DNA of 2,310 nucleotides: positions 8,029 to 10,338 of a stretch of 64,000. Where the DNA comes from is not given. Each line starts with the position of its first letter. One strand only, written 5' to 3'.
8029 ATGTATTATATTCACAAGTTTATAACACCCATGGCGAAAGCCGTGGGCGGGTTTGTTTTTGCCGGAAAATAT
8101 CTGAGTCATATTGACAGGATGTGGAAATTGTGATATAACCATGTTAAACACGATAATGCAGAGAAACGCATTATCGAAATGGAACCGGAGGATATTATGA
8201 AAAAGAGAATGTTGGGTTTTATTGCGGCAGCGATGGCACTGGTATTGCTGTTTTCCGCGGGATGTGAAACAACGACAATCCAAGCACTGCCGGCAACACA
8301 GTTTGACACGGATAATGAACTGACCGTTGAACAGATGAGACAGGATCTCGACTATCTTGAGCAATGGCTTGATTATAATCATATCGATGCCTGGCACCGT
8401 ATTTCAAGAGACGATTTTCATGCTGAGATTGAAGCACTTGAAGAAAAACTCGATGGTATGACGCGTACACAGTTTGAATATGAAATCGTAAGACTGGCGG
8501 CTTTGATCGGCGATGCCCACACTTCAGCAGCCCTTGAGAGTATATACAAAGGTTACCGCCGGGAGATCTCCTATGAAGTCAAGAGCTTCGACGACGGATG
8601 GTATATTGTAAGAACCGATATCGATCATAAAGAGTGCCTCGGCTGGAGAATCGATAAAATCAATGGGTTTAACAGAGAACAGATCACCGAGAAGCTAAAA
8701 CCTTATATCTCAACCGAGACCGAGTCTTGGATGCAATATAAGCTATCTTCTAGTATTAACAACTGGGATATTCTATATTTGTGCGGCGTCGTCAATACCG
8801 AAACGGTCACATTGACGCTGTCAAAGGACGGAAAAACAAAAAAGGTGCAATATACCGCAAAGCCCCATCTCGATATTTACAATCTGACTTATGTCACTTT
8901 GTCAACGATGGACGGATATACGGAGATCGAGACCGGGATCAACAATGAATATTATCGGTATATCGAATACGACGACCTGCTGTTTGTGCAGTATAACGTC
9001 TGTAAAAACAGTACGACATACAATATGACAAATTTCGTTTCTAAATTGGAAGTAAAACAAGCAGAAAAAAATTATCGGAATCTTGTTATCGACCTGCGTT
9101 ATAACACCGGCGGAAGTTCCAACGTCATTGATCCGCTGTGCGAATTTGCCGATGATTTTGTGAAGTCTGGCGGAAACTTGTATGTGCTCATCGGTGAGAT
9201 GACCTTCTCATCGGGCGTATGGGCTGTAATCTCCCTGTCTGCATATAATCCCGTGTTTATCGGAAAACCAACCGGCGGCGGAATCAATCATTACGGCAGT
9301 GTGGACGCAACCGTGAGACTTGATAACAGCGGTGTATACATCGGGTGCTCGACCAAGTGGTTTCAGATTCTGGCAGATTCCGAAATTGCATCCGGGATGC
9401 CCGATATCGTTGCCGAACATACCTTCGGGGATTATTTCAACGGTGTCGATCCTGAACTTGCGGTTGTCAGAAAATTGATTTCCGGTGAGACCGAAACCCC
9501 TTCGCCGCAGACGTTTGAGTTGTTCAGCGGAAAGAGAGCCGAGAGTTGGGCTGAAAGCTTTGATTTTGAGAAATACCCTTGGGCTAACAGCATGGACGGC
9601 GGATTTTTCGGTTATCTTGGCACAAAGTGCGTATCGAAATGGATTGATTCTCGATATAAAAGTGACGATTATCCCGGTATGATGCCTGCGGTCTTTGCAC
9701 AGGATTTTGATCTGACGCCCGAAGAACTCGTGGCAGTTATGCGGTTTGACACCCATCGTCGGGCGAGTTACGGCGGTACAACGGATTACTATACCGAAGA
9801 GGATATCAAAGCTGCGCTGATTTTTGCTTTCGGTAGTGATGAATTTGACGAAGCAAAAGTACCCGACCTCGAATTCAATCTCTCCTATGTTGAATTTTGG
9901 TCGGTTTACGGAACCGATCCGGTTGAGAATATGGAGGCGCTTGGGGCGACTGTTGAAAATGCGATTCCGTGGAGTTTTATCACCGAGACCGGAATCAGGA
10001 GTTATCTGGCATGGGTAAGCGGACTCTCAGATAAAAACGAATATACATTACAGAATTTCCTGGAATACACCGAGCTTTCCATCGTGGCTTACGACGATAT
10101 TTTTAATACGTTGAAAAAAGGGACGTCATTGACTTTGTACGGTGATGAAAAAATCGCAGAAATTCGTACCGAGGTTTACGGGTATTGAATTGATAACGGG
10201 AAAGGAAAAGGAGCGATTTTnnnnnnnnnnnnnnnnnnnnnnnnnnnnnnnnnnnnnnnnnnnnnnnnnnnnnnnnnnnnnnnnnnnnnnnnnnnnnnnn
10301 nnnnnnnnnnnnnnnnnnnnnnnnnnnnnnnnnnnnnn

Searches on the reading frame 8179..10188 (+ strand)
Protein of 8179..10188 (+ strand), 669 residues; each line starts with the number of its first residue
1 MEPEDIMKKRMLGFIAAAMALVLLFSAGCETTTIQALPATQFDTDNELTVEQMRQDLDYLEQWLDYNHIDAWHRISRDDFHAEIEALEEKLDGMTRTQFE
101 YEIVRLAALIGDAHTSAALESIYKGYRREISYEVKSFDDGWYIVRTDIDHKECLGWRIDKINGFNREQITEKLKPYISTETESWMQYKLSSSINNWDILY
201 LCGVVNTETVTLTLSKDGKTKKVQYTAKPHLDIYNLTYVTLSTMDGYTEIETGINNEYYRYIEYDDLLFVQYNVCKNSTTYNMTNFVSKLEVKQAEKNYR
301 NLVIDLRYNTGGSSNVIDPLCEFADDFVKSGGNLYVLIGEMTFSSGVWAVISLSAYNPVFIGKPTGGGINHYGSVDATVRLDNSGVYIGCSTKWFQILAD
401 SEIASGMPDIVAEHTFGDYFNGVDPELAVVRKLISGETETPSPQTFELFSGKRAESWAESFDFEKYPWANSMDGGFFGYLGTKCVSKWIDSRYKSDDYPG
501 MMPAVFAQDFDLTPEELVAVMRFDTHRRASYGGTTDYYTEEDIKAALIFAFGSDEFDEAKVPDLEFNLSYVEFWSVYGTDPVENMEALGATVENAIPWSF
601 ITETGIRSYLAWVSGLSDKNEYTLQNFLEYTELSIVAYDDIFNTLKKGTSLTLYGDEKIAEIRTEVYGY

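Call 3: search_protein_families(library=pfam, proteins=[window:8179-10188:+], max_evalue=1)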
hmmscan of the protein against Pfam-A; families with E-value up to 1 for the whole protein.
window:8179-10188:+ (669 aa): 2 families
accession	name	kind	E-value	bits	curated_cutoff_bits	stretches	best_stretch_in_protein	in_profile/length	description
PF03572.23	Peptidase_S41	-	2e-06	27.9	24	1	270-315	5-46/165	Peptidase family S41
PF02899.23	Phage_int_SAM_1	-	0.052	14.3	22.3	1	47-92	16-61/83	Phage integrase, N-terminal SAM-like domain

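Call 4: search_protein_families(library=ncbifam, proteins=[window:8179-10188:+], max_evalue=1)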
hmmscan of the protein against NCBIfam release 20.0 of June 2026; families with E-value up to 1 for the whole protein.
window:8179-10188:+ (669 aa): 1 family
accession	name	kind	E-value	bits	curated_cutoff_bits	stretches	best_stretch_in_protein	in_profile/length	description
TIGR00225.1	prc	subfamily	0.082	11.9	218.6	1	276-331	162-210/335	C-terminal processing peptidase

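Call 41: find_homologous_proteins(query=window:8179-10188:+, max_evalue=0.00001)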
Query window:8179-10188:+ (669 aa): 48 proteins with E <= 0.00001 among 8000 candidates.
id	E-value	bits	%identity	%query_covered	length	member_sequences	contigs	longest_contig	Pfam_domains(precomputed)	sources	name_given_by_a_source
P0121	0.0e+0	1545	100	100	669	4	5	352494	PF03572.24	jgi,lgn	-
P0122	0.0e+0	1011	67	99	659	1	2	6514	PF03572.24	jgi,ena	-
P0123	1.9e-185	636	62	64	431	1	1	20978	PF03572.24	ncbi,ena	-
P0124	9.6e-54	201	31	60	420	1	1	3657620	PF03572.24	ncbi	-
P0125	5.1e-52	195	31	61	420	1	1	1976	PF03572.24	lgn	-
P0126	7.3e-48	181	32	55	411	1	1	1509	PF03572.24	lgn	-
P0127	7.4e-47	178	29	57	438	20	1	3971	PF03572.24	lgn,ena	-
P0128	2.4e-46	176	32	57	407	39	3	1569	-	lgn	-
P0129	1.2e-42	164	30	62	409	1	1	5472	PF03572.24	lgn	-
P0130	3.7e-42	163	31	55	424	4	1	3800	PF03572.24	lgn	-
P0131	8.4e-42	161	29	56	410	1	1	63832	PF03572.24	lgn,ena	-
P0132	2.5e-41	160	28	57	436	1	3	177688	PF03572.24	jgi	jgi:hypothetical protein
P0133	3.7e-41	159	29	56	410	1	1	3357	PF03572.24,PF13552.12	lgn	-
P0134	6.5e-41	158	29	56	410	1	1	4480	PF03572.24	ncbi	-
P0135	8.2e-41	158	29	56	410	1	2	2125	PF03572.24,PF13552.12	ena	-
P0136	8.5e-41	158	29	56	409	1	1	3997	PF03572.24,PF13552.12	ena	-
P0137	1.4e-40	157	29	56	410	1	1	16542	PF03572.24,PF13552.12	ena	-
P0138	2.6e-40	156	29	56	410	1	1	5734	PF03572.24,PF13552.12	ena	-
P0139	3.4e-40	156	29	56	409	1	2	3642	PF03572.24,PF13552.12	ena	-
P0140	4.9e-40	156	29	56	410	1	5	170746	PF03572.24,PF13552.12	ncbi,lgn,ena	-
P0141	1.3e-39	154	29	56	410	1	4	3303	PF03572.24,PF13552.12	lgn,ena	-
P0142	1.6e-39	154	29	56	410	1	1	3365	PF03572.24,PF13552.12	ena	-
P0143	1.6e-39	154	28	56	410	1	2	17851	PF03572.24,PF13552.12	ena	-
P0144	2.4e-39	153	29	56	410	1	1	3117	PF03572.24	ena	-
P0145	2.8e-39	153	28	56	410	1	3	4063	PF03572.24,PF13552.12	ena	-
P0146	1.1e-38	151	30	56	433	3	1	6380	PF03572.24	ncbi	-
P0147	1.1e-38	151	28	56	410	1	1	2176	PF03572.24,PF13552.12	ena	-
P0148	1.9e-38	150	29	57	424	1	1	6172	PF03572.24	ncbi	-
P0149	2.2e-38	150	28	56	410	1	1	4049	PF03572.24,PF13552.12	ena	-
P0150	2.3e-38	150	28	56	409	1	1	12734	PF03572.24,PF13552.12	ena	-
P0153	1.3e-32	131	28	57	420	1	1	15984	PF03572.24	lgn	-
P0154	2.1e-32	130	27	56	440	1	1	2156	PF03572.24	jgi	jgi:hypothetical protein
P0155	1.1e-31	128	28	58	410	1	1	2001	PF03572.24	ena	-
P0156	5.6e-31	126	26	56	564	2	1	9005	PF03572.24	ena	-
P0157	2.4e-29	120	28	63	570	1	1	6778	PF03572.24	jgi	jgi:hypothetical protein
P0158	4.6e-28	116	27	56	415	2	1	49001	PF03572.24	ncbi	ncbi:MAG: hypothetical protein ACF8K1_10420 [Phycisphaerales bacterium JB047]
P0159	1.0e-27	115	27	56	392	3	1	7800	PF03572.24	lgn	-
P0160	1.6e-27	114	28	63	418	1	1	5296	PF03572.24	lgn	-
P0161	1.4e-26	111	27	56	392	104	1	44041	PF03572.24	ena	-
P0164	1.1e-19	88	26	56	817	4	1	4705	PF03572.24,PF01476.27,PF12229.14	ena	-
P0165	3.6e-18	83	23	38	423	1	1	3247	PF03572.24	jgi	jgi:hypothetical protein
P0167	6.5e-18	82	26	63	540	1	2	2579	PF03572.24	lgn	-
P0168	7.3e-15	72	24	60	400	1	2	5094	PF03572.24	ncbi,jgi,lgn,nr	ncbi:MAG TPA: hypothetical protein VGO00_09250 [Kofleriaceae bacterium]|jgi:hypothetical protein|nr:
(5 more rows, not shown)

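Call 42: find_encoding_contigs(protein=P0123, flank=10000, max_places=2)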
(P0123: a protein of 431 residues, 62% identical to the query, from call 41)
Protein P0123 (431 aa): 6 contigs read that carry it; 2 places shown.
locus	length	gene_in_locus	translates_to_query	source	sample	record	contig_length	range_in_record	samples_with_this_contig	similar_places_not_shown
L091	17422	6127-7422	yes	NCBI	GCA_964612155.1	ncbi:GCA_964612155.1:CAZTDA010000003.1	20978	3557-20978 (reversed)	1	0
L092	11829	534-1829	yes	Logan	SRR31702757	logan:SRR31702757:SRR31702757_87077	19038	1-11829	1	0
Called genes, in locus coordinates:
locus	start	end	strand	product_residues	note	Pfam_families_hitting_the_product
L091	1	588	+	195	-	?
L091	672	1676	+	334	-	PF00989:PAS, PF13188:PAS_8 (weak), PF13596:PAS_10, PF08448:PAS_4, PF13426:PAS_9, PF13487:HD_5, PF01966:HD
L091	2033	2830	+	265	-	PF05175:MTS (weak), PF13847:Methyltransf_31 (weak), PF08241:Methyltransf_11, PF08242:Methyltransf_12, PF13649:Methyltransf_25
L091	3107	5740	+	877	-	PF01326:PPDK_N, PF00391:PEP-utilizers, PF02896:PEP-utilizers_C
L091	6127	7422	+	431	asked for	PF03572:Peptidase_S41 (faint)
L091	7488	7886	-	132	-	PF00380:Ribosomal_S9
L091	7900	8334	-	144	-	PF00572:Ribosomal_L13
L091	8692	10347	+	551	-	PF12072:RNase_Y_N, PF00430:ATP-synt_B (weak), PF00013:KH_1, PF01966:HD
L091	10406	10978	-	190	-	PF01381:HTH_3, PF12844:HTH_19, PF13560:HTH_31 (weak)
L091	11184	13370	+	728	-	PF01055:Glyco_hydro_31_2nd, PF21365:Glyco_hydro_31_3rd, PF17137:DUF5110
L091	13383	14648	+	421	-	PF01553:Acyltransferase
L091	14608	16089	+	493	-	PF03606:DcuC, PF03806:ABG_transport (weak)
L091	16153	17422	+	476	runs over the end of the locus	PF01546:Peptidase_M20, PF07687:M20_dimer (weak)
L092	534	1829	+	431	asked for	PF03572:Peptidase_S41 (faint)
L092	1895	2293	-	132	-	PF00380:Ribosomal_S9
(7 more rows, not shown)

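Call 43: find_encoding_contigs(protein=P0122, flank=10000, max_places=2)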
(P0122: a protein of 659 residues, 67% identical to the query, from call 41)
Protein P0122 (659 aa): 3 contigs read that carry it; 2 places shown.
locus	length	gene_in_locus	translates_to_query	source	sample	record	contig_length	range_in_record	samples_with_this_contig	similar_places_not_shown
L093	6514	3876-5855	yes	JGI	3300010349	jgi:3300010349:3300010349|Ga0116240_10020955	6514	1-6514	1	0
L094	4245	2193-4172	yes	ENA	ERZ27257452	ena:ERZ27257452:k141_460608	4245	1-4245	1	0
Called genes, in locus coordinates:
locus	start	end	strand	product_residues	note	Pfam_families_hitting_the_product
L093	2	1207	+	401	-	?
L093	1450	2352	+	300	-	PF02463:SMC_N (faint), PF00005:ABC_tran, PF13304:AAA_21 (weak)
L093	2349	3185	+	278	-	PF12730:ABC2_membrane_4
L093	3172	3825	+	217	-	-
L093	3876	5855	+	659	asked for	PF03572:Peptidase_S41 (faint)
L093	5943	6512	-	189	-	?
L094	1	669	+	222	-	?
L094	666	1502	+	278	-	PF12730:ABC2_membrane_4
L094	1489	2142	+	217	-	-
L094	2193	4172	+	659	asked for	PF03572:Peptidase_S41 (faint)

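Call 68: search_protein_families(library=padloc, proteins=[window:8179-10188:+], max_evalue=0.01)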
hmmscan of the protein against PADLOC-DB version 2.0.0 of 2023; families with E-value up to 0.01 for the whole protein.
window:8179-10188:+ (669 aa): 0 families
